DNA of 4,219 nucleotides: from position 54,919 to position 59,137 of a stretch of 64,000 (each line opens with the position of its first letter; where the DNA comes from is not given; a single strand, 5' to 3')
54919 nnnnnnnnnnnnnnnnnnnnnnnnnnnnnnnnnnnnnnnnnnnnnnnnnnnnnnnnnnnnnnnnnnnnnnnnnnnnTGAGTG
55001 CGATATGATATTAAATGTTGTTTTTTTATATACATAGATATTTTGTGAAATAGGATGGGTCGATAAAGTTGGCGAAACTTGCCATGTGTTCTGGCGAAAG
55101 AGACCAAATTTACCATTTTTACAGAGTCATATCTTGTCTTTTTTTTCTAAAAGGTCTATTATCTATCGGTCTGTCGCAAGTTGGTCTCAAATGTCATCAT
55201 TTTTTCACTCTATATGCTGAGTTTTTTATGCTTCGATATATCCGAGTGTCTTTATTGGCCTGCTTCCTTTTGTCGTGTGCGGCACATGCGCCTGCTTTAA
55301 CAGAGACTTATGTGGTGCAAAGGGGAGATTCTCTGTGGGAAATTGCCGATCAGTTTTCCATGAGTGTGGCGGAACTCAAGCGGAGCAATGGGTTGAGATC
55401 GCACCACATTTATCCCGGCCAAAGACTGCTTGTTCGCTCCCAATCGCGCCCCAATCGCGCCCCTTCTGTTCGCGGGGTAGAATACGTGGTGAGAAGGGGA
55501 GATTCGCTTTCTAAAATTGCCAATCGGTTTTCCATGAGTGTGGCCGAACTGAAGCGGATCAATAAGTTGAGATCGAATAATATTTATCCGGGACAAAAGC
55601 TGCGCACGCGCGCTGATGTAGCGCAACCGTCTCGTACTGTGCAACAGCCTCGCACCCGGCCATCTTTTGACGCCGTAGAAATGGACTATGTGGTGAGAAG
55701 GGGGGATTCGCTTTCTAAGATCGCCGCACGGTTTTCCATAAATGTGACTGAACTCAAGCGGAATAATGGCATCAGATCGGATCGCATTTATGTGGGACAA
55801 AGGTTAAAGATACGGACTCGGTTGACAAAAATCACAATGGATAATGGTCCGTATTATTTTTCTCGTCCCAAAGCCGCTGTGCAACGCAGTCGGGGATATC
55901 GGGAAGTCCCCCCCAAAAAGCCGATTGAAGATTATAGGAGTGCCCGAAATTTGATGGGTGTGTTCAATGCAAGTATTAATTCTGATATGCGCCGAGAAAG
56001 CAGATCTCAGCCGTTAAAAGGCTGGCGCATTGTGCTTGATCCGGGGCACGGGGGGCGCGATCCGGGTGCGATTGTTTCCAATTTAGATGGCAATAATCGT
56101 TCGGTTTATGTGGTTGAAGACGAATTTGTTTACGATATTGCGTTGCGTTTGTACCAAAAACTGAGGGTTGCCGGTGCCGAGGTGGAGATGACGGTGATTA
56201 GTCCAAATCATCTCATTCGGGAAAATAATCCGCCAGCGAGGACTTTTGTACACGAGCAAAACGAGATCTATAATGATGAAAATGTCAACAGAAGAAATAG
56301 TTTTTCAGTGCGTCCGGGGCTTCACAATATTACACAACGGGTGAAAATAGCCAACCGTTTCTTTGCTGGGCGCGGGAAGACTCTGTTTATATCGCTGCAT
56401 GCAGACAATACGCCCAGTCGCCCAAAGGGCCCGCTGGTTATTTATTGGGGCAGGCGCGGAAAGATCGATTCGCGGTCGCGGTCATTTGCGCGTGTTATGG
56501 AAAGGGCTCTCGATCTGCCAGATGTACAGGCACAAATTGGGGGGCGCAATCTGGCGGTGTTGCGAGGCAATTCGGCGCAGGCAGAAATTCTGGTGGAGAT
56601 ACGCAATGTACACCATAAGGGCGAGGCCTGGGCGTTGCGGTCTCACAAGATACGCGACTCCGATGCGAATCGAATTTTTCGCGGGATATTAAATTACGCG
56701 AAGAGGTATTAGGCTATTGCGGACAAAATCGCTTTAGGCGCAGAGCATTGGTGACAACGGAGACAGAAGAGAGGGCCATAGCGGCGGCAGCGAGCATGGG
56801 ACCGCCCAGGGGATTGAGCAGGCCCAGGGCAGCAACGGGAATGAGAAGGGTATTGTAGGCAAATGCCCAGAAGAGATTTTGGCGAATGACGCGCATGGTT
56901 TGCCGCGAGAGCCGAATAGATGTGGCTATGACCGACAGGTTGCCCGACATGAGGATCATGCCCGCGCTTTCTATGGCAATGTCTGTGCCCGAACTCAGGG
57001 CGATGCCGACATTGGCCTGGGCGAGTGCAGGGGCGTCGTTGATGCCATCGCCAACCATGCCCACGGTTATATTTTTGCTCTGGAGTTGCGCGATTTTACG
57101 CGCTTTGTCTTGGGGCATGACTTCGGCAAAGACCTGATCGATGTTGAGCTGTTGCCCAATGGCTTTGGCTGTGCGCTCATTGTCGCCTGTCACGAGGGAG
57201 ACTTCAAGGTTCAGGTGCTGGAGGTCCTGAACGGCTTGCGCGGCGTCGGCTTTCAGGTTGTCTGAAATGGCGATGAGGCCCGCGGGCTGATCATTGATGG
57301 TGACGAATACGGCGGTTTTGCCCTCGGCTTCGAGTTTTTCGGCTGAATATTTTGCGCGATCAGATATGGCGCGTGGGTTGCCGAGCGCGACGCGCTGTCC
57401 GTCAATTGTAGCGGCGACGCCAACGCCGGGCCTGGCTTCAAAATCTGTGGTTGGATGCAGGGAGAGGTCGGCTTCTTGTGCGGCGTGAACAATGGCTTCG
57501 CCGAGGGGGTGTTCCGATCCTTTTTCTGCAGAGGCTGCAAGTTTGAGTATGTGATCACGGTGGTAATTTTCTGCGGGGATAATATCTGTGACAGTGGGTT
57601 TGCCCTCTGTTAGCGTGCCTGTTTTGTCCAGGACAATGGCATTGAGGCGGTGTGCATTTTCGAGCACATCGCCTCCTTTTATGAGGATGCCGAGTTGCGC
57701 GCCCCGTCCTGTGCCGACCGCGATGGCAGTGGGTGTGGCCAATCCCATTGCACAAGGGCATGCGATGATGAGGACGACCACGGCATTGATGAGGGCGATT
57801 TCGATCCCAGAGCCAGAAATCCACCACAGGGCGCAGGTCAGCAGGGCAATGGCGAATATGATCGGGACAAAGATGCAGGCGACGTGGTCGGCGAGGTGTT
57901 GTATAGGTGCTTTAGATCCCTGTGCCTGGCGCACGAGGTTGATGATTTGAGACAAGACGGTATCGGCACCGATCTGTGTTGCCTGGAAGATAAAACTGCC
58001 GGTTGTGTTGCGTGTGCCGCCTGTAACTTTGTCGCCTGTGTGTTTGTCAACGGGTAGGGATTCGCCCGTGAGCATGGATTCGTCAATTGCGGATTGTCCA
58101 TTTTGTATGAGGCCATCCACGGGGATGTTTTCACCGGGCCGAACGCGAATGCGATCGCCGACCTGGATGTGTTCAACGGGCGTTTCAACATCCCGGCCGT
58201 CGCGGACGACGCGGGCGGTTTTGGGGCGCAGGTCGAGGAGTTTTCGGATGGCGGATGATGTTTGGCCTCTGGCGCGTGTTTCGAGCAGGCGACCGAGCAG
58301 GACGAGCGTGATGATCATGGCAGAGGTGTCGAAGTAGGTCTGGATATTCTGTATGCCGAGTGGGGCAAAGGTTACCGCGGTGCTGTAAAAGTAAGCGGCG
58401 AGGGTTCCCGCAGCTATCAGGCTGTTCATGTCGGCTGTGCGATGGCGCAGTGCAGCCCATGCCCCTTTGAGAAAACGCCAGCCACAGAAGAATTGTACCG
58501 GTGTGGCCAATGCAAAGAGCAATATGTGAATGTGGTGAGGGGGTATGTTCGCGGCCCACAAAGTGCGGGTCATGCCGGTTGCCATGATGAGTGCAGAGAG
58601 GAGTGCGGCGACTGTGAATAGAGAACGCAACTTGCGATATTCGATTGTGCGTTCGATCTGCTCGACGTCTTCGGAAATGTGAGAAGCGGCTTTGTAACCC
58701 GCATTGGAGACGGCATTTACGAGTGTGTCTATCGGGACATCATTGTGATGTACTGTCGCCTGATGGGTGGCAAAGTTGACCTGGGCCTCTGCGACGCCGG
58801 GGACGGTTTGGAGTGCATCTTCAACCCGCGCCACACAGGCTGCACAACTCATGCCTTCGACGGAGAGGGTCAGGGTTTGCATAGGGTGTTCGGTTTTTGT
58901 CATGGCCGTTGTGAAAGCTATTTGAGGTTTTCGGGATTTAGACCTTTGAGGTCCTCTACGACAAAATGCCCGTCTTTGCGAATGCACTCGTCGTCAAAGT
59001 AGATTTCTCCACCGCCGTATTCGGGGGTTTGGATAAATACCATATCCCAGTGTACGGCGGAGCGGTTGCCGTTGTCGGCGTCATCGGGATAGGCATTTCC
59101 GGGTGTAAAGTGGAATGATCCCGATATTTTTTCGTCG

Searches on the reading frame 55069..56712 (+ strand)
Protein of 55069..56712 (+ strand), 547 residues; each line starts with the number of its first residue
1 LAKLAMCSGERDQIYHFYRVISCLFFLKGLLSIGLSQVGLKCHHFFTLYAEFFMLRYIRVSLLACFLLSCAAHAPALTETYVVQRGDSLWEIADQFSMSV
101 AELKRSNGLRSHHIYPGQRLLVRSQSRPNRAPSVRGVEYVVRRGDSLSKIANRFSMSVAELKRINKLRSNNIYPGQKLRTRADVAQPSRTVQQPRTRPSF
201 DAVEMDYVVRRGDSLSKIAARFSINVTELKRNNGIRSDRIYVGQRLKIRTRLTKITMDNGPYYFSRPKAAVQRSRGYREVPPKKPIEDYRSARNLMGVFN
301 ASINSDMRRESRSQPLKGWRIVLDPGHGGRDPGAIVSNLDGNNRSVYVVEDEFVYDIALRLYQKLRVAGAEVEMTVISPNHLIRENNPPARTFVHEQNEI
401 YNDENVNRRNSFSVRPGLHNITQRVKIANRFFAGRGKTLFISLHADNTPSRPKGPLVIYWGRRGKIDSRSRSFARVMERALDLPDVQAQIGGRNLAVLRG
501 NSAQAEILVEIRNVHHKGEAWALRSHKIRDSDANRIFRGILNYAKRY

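Call 4: search_protein_families(library=pfam, proteins=[window:55069-56712:+], max_evalue=0.01)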
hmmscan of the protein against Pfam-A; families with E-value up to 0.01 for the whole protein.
window:55069-56712:+ (547 aa): 11 families
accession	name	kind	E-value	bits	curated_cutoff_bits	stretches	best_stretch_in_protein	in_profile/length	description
PF01476.26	LysM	-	1.5e-50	169.3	20.9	3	139-179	1-41/43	LysM domain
PF23473.1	LysM3_LYK4_5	-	6.8e-22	77.7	29.3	3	139-174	5-40/48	LYK4/5 LysM3 domain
PF01520.23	Amidase_3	-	4.4e-20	72.9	27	1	321-541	1-173/174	N-acetylmuramoyl-L-alanine amidase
PF23446.1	LysM1_NFP_LYK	-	3.2e-07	31.5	36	0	87-122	16-53/60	NFP/LYK LysM1 domain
PF23472.1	LysM2_CERK1_LYK3_4_5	-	6.4e-06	26.4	27.4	0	137-179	6-52/56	LYK3/4/5 LysM2 domain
PF22310.2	NMB0315_dom_I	-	8e-06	26.6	27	0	138-179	5-51/83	NMB0315-like, domain I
PF23577.1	LysM_RLK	-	5.4e-05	23.6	27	0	80-102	2-23/44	LysM domain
PF23462.1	LysM3_NFP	-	0.0009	20.2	28.1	0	80-108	4-32/48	NFP LysM3 domain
PF15846.10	DUF4720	-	0.0015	18.8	27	0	190-228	28-66/96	Domain of unknown function (DUF4720)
PF16365.12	EutK_C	-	0.0031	17.9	27.5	0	209-227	11-29/52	Ethanolamine utilization protein EutK C-terminus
PF00570.28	HRDC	-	0.0044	17.4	23.8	0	80-113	23-56/68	HRDC domain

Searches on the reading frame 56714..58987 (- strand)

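Call 4: search_protein_families(library=pfam, proteins=[window:56714-58987:-], max_evalue=0.01)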
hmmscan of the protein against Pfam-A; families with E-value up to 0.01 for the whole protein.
window:56714-58987:- (757 aa): 4 families
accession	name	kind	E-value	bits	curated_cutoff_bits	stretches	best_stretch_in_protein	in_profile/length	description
PF00122.25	E1-E2_ATPase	-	3.7e-59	199.7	28.1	1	253-431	2-180/181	E1-E2 ATPase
PF00702.32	Hydrolase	-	6.6e-35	121.7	26.4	1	449-659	2-191/191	haloacid dehalogenase-like hydrolase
PF00403.32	HMA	-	9.2e-18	64.8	24.8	1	40-99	1-62/62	Heavy-metal-associated domain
PF08282.18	Hydrolase_3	-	0.00027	21.2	20.9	0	635-688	199-252/255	haloacid dehalogenase-like hydrolase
